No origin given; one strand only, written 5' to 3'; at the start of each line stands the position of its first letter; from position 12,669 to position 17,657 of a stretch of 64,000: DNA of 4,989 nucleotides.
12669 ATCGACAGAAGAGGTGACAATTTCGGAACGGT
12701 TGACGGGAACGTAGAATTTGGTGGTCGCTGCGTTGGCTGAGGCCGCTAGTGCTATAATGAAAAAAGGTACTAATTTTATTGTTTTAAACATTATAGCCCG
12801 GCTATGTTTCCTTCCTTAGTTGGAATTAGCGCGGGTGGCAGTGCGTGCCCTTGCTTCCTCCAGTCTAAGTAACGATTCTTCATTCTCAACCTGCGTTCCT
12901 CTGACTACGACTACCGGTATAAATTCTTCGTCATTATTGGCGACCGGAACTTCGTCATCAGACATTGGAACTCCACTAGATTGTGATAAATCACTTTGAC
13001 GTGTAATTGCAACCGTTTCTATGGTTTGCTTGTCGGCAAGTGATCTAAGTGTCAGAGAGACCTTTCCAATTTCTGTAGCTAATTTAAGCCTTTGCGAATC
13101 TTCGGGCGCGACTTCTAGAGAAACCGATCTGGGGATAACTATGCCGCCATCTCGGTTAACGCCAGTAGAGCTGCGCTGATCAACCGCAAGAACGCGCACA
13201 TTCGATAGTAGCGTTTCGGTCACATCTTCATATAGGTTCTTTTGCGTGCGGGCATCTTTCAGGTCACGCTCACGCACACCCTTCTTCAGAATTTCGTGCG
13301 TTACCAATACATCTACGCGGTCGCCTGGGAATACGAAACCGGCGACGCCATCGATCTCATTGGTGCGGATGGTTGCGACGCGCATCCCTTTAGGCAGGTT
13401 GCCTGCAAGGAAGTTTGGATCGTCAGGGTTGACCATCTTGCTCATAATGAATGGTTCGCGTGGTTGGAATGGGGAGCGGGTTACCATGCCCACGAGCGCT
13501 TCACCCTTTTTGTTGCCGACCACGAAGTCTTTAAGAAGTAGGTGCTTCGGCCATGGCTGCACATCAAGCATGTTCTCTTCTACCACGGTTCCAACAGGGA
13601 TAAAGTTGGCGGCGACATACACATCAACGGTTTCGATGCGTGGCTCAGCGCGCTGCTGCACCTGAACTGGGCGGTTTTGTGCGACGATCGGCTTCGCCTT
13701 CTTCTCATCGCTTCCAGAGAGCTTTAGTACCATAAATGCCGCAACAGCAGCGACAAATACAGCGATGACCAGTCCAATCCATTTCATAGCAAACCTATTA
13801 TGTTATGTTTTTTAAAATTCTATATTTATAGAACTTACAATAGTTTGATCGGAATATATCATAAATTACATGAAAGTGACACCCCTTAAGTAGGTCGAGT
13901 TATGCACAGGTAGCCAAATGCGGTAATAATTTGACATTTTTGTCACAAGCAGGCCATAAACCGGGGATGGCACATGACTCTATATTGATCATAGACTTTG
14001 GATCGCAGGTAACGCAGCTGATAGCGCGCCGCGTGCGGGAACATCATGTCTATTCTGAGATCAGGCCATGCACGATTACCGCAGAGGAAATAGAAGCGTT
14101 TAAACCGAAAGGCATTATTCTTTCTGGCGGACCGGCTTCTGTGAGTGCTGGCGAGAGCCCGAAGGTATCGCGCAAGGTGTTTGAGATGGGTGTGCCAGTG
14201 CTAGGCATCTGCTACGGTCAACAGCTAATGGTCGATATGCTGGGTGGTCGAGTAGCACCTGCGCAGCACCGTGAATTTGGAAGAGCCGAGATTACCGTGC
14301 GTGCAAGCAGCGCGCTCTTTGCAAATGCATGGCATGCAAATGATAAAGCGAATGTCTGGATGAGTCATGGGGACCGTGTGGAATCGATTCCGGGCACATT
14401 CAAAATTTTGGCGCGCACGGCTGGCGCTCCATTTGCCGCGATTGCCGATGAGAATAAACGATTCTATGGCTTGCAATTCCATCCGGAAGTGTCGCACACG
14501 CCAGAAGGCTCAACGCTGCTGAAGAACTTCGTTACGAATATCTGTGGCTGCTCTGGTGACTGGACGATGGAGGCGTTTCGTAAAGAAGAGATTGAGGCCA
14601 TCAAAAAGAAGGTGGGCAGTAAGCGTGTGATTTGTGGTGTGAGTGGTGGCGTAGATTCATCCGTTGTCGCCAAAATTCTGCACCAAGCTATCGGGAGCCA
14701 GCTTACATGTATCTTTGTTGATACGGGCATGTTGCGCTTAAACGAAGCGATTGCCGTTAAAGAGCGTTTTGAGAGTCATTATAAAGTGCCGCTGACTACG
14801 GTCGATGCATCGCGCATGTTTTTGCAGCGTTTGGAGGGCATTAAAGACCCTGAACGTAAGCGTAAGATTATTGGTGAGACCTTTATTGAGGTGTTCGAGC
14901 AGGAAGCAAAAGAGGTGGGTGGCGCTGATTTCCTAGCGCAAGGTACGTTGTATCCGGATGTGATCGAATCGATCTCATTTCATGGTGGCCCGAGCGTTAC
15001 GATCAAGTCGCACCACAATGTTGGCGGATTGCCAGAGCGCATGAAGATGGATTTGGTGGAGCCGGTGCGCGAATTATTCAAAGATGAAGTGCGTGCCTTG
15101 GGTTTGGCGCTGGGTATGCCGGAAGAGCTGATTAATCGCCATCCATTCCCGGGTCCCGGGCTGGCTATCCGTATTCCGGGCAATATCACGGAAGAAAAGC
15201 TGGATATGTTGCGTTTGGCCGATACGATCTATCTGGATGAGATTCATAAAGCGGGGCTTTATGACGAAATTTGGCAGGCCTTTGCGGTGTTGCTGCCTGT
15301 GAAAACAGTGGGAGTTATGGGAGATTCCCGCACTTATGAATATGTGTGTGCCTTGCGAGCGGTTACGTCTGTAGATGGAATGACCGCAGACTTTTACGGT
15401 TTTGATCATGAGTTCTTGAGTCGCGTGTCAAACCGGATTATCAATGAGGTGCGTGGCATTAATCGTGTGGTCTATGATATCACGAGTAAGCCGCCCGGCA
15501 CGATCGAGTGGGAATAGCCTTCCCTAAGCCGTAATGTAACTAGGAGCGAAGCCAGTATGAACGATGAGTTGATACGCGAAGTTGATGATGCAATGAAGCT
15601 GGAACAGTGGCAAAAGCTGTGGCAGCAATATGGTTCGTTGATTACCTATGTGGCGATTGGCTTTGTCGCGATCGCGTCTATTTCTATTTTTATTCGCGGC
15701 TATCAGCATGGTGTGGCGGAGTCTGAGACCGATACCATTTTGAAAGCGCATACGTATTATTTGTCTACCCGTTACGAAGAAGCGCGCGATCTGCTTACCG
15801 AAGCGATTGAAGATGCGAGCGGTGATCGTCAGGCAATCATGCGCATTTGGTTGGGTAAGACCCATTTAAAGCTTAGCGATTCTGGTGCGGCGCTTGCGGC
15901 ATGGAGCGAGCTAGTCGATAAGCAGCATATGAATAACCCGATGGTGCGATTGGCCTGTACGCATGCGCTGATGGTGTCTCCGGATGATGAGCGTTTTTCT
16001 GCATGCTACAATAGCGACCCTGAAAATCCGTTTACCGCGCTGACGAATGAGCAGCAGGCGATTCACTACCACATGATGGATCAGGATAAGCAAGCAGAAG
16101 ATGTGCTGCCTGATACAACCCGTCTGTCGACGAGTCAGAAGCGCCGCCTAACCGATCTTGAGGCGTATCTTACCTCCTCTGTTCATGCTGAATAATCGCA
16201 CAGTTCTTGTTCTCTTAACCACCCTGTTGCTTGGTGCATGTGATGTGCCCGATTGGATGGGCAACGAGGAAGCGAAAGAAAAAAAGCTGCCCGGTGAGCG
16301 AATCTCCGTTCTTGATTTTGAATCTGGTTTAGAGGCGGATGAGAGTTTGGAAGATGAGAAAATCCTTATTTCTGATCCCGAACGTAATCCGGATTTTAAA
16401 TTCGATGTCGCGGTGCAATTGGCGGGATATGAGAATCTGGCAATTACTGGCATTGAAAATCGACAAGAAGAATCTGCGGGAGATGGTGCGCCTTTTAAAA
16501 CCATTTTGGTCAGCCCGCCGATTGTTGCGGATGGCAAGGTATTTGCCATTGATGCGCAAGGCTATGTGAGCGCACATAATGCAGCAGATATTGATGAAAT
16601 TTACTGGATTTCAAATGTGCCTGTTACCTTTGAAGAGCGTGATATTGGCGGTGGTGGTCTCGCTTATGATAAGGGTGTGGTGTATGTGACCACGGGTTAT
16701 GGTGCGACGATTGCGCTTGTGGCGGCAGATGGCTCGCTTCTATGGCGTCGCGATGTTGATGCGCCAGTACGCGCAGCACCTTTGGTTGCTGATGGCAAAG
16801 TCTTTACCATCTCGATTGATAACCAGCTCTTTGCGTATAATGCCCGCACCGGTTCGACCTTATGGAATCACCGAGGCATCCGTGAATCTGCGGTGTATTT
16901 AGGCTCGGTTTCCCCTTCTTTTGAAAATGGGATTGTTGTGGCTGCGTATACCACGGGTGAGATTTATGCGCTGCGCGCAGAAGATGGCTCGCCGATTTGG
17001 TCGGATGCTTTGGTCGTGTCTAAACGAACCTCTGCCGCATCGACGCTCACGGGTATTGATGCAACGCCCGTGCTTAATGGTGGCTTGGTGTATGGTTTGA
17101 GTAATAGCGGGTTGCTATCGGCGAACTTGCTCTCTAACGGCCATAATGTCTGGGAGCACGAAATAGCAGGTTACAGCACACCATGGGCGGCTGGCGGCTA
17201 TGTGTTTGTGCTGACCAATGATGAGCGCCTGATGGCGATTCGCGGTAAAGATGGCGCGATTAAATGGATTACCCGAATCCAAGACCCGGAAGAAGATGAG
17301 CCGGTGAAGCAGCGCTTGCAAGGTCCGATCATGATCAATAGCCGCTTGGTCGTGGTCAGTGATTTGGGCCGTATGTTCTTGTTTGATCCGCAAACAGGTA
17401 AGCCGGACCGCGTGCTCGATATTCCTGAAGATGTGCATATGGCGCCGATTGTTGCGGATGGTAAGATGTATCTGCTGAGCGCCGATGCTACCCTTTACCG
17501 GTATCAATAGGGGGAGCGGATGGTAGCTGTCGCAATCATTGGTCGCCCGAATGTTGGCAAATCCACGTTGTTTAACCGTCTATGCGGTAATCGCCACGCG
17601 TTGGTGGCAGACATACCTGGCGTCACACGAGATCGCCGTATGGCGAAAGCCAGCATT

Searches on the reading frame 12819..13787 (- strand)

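Call 34: search_protein_families(library=pfam, proteins=[window:12819-13787:-], max_evalue=0.00001)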
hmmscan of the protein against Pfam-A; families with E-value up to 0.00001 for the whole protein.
window:12819-13787:- (323 aa): 1 family
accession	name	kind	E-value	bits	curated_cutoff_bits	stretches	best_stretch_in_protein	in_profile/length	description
PF16976.10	RcpC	-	5.1e-26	91.3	28.8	1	126-248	2-114/114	Flp pilus assembly protein RcpC/CpaB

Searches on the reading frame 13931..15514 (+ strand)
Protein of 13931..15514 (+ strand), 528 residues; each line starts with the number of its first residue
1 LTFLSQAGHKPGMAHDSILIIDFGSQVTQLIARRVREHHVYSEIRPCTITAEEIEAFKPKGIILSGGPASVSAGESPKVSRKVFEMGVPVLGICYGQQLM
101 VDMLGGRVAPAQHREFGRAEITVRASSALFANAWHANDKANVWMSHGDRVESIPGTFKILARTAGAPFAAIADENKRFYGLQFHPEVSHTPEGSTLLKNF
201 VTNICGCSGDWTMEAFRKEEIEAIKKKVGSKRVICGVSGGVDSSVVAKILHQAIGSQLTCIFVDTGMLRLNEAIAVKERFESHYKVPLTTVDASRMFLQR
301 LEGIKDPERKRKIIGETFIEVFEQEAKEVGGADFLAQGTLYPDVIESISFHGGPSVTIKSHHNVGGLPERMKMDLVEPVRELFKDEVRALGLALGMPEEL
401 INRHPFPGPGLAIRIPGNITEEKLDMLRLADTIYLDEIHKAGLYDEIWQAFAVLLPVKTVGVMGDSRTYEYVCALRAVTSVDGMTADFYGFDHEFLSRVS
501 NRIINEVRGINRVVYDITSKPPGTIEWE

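Call 10: search_protein_families(library=pfam, proteins=[window:13931-15514:+], max_evalue=0.001)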
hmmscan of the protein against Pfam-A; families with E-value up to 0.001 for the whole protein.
window:13931-15514:+ (528 aa): 5 families
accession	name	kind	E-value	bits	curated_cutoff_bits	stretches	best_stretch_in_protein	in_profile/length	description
PF00117.34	GATase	-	4.8e-47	160.5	22.8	1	19-202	1-188/190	Glutamine amidotransferase class-I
PF00958.27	GMP_synt_C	-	6.3e-46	154.8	27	1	436-527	1-92/92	GMP synthase C terminal domain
PF02540.23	NAD_synthase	-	4.5e-11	42.8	21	1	222-257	10-45/242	NAD synthase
PF07722.19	Peptidase_C26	-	6.8e-09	36.3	20.5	1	80-186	98-219/219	Peptidase C26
PF03054.22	tRNA_Me_trans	-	7e-05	23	20.6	1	231-264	1-33/202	tRNA methyl transferase HUP domain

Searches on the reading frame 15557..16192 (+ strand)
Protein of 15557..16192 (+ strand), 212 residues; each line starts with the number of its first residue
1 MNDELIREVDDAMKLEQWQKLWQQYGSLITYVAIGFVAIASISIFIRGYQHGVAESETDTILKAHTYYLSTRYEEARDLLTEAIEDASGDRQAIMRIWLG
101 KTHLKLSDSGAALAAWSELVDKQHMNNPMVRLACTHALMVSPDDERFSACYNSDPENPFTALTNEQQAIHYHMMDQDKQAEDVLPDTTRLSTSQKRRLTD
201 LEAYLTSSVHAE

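Call 10: search_protein_families(library=pfam, proteins=[window:15557-16192:+], max_evalue=0.001)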
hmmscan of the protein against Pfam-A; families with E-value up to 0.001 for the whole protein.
window:15557-16192:+ (212 aa): 1 family
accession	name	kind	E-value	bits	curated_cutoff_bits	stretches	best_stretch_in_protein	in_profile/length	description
PF13424.12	TPR_12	-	0.00021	21.9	30.1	0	62-114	6-66/77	Tetratricopeptide repeat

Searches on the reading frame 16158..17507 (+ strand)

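Call 9: search_protein_families(library=pfam, proteins=[window:16158-17507:+], max_evalue=0.001)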
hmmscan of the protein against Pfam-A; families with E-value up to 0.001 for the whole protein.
window:16158-17507:+ (450 aa): 4 families
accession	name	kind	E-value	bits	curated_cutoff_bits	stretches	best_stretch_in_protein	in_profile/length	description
PF13360.13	PQQ_2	-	4.5e-55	187.3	27.6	1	135-372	3-233/233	Outer membrane protein assembly factor BamB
PF13570.13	Beta-prop_ACSF4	-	1.3e-20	74.5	133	1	170-449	59-327/329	Beta-alanine-activating enzyme, beta-propeller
PF01011.28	PQQ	-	6.5e-12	45.4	26.7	0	204-239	49-84/595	Glucose/ethanol/alcohol dehydrogenase, beta-propeller domain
PF25293.1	Beta-prop_EMC1_N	-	0.00017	21.8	34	0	175-292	34-154/219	EMC1 N-terminal beta-propeller domain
